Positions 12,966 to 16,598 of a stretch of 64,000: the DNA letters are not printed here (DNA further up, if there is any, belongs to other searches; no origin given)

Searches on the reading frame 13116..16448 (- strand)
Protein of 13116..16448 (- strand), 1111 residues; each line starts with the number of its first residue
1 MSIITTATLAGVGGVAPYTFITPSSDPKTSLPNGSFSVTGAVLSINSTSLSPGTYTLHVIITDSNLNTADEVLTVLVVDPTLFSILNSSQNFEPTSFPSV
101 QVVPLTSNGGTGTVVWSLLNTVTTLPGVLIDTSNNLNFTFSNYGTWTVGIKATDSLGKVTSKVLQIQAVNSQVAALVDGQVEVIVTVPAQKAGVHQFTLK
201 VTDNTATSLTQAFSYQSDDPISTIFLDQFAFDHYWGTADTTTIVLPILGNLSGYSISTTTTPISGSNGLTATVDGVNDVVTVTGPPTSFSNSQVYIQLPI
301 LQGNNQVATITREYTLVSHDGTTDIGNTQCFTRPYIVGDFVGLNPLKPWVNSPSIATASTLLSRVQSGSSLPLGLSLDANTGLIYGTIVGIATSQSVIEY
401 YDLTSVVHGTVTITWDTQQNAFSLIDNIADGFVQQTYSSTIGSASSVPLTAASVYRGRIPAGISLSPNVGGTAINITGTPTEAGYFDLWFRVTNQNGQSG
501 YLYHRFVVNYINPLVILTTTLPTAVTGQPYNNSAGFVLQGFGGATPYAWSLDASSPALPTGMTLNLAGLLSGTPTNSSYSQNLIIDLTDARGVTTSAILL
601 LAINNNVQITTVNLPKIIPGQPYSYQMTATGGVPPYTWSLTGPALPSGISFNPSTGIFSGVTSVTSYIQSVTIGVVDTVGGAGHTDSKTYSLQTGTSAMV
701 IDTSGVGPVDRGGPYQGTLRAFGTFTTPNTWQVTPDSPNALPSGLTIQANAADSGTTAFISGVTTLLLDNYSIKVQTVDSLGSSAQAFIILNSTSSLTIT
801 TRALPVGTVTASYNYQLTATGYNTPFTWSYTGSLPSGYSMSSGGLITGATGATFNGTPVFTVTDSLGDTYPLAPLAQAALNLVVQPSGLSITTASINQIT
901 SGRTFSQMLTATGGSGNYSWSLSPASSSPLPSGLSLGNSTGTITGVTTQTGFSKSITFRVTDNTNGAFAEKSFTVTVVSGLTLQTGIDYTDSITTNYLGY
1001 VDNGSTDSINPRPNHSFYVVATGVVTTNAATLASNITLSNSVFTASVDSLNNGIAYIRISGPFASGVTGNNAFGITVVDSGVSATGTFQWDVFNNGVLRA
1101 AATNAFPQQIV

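Call 12: search_protein_families(library=phrogs, proteins=[window:13116-16448:-], max_evalue=0.001)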
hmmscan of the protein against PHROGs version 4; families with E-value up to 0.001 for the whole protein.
window:13116-16448:- (1111 aa): 0 families

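Call 31: search_protein_families(library=pfam, proteins=[window:13116-16448:-], max_evalue=0.01)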
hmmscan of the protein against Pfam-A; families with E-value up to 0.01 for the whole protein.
window:13116-16448:- (1111 aa): 2 families
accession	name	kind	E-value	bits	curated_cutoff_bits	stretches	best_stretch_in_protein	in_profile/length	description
PF05345.18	He_PIG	-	1.5e-32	112.4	24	4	894-977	8-95/96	Putative Ig domain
PF07495.19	Y_Y_Y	-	0.00026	21.3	26.6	0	44-75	29-59/65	Y_Y_Y domain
